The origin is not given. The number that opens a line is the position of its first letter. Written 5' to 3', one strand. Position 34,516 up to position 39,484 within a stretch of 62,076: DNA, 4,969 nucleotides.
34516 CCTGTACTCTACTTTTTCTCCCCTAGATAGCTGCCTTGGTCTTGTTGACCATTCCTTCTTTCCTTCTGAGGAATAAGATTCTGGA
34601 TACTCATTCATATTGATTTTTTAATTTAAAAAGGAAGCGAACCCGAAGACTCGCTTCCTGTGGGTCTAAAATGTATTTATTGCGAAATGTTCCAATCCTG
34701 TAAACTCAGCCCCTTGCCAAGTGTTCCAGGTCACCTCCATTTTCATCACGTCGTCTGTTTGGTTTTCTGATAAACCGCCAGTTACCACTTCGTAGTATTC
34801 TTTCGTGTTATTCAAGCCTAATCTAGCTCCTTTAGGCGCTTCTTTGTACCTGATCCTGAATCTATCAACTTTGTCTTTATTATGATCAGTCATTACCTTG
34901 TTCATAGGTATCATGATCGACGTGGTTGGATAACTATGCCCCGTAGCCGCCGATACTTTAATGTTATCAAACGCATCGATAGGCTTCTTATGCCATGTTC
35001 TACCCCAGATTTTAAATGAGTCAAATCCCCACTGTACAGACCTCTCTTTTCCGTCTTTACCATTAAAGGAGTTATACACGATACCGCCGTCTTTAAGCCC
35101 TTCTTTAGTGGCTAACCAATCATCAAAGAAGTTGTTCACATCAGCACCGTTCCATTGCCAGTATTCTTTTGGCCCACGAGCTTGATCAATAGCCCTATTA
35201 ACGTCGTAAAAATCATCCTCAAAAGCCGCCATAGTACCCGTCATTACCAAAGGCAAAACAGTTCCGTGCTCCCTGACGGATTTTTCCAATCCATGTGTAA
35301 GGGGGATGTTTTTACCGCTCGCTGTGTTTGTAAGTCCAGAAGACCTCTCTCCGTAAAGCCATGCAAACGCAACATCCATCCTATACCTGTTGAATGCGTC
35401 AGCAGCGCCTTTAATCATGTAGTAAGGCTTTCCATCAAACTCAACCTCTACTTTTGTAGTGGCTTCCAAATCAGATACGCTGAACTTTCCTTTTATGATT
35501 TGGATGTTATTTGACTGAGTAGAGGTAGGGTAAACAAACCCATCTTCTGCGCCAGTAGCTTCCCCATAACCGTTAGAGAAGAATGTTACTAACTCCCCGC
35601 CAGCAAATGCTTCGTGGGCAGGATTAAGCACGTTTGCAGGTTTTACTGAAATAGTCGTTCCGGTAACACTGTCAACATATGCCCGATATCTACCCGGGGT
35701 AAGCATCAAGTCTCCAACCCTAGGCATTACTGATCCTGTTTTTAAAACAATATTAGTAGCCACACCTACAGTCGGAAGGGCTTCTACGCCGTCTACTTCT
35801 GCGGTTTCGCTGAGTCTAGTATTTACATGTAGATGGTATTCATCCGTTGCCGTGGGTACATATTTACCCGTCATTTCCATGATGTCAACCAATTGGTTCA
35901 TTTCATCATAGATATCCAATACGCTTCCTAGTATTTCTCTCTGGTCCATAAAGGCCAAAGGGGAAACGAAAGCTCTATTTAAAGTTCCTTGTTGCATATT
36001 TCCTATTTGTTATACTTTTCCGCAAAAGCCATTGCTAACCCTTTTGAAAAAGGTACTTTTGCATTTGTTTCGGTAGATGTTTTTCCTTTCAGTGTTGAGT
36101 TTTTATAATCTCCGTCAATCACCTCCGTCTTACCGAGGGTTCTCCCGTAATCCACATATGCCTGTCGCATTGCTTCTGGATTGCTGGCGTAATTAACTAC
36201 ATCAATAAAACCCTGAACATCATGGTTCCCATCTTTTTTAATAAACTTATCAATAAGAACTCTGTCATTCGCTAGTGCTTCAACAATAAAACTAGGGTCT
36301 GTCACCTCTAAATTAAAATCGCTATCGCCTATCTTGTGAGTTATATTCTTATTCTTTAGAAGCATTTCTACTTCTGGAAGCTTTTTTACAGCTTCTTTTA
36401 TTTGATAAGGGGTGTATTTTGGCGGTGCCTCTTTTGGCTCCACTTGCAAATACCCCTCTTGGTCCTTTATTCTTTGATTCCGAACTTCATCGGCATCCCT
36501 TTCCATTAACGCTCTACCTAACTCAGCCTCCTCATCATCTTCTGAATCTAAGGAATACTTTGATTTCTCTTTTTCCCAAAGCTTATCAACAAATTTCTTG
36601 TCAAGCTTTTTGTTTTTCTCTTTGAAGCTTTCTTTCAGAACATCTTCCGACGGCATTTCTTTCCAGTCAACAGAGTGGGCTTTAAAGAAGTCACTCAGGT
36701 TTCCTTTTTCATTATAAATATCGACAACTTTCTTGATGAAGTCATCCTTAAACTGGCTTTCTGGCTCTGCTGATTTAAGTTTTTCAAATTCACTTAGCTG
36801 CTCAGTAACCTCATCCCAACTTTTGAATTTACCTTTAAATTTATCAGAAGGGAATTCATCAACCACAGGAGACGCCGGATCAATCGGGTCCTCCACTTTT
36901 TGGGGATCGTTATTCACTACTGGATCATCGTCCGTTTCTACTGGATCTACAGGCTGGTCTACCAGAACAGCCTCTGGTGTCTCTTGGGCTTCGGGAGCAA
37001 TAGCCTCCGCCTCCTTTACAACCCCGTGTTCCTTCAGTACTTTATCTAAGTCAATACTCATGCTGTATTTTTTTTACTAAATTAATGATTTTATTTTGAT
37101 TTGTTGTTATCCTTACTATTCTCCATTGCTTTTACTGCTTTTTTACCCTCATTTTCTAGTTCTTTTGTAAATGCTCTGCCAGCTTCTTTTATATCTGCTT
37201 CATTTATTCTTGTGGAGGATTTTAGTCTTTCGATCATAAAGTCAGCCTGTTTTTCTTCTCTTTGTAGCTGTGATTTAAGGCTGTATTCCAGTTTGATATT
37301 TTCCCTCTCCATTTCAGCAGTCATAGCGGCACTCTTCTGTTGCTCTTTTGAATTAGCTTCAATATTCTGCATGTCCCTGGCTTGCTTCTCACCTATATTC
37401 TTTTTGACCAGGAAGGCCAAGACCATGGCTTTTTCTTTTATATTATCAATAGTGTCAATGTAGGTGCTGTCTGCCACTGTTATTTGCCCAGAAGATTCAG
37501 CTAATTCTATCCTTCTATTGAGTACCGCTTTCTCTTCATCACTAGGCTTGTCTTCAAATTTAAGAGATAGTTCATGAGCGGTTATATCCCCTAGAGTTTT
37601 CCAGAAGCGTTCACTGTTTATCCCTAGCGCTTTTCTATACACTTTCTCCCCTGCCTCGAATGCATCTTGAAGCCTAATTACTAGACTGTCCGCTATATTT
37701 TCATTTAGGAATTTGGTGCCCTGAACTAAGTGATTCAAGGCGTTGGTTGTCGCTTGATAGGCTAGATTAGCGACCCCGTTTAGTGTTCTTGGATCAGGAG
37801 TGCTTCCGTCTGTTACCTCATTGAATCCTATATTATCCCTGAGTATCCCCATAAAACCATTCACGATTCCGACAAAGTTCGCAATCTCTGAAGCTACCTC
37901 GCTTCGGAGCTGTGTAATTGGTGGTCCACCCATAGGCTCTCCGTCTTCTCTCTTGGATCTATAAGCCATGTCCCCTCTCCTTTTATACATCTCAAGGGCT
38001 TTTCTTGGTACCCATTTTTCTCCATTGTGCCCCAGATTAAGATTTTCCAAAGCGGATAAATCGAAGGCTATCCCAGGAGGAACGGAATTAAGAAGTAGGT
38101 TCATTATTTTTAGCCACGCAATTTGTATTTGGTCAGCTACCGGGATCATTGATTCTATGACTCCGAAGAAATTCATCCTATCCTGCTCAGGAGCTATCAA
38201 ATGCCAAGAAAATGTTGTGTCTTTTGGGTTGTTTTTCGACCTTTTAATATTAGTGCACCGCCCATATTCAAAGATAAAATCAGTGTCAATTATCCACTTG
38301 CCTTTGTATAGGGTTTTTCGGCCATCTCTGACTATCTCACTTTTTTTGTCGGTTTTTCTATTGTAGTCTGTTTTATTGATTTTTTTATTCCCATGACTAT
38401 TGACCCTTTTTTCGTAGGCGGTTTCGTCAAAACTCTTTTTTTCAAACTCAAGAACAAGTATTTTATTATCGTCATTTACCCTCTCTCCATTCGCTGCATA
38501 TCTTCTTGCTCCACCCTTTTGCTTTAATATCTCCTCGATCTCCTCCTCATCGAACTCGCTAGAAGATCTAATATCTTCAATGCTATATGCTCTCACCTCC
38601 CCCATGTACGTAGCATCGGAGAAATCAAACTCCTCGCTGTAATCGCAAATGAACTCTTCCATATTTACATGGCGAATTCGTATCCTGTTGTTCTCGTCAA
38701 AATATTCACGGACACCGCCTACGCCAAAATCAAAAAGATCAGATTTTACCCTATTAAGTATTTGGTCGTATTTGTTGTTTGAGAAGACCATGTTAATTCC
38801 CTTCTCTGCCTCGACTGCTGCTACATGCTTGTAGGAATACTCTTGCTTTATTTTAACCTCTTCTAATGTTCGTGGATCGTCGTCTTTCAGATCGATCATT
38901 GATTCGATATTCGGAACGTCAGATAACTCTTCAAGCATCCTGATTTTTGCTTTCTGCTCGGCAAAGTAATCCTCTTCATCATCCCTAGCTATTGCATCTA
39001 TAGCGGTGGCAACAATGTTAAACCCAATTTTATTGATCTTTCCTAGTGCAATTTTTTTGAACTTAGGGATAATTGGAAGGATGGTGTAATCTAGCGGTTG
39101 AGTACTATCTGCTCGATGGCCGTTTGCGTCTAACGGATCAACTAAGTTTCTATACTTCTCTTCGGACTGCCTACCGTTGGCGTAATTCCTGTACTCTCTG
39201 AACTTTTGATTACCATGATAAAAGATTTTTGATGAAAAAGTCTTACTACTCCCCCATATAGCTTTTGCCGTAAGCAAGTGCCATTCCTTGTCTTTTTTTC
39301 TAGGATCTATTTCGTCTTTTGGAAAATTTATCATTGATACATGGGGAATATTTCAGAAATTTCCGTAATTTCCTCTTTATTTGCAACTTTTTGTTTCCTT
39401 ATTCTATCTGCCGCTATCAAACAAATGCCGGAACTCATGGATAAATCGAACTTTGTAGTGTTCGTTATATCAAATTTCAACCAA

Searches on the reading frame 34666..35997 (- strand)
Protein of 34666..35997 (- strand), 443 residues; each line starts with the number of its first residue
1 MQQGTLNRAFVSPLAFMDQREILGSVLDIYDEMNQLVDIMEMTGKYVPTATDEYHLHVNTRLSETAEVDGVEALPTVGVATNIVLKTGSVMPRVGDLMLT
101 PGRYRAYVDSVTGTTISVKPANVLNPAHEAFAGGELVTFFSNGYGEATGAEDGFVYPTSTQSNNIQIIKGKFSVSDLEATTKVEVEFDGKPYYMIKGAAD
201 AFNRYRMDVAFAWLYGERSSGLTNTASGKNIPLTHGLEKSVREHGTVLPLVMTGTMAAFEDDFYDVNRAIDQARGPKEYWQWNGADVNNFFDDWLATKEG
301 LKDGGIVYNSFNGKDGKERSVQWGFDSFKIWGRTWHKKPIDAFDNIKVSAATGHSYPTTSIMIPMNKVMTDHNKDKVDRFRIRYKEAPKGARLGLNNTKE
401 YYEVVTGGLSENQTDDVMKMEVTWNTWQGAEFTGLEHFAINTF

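Call 28: search_protein_families(library=pfam, proteins=[window:34666-35997:-], max_evalue=0.01)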
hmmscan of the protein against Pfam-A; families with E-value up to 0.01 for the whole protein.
window:34666-35997:- (443 aa): 0 families

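Call 29: search_protein_families(library=phrogs, proteins=[window:34666-35997:-], max_evalue=0.001)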
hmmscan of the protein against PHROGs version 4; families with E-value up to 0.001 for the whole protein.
window:34666-35997:- (443 aa): 1 family
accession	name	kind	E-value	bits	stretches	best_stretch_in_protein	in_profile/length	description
phrog_13704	-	head and packaging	1.5e-18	67.7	1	40-392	61-405/452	virion structural protein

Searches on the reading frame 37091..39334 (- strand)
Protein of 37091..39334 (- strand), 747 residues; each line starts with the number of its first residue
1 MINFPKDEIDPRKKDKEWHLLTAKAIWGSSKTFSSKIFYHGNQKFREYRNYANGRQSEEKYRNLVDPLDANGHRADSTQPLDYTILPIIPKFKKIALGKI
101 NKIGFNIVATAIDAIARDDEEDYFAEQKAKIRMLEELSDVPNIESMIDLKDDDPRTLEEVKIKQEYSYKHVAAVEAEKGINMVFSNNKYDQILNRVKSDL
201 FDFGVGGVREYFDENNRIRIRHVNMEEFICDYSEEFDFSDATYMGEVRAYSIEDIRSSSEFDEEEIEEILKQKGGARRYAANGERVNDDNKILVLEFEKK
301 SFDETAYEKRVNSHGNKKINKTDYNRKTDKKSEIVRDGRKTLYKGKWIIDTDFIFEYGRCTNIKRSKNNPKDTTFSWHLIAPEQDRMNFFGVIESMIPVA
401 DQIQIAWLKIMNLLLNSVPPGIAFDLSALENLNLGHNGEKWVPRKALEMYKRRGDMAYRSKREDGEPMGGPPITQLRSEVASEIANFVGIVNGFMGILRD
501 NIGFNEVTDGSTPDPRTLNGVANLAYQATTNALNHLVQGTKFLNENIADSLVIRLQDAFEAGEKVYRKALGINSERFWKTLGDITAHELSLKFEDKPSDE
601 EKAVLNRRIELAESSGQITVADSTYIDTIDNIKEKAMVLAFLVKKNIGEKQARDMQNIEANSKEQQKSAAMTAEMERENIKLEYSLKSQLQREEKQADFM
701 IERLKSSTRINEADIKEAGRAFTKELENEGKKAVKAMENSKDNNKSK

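Call 28: search_protein_families(library=pfam, proteins=[window:37091-39334:-], max_evalue=0.01)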
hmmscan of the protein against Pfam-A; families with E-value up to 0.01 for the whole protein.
window:37091-39334:- (747 aa): 0 families

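Call 29: search_protein_families(library=phrogs, proteins=[window:37091-39334:-], max_evalue=0.001)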
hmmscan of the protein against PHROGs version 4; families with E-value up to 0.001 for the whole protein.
window:37091-39334:- (747 aa): 1 family
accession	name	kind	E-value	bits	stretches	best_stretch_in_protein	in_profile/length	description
phrog_6547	-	head and packaging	3.5e-76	257.8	1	12-746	18-794/827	portal protein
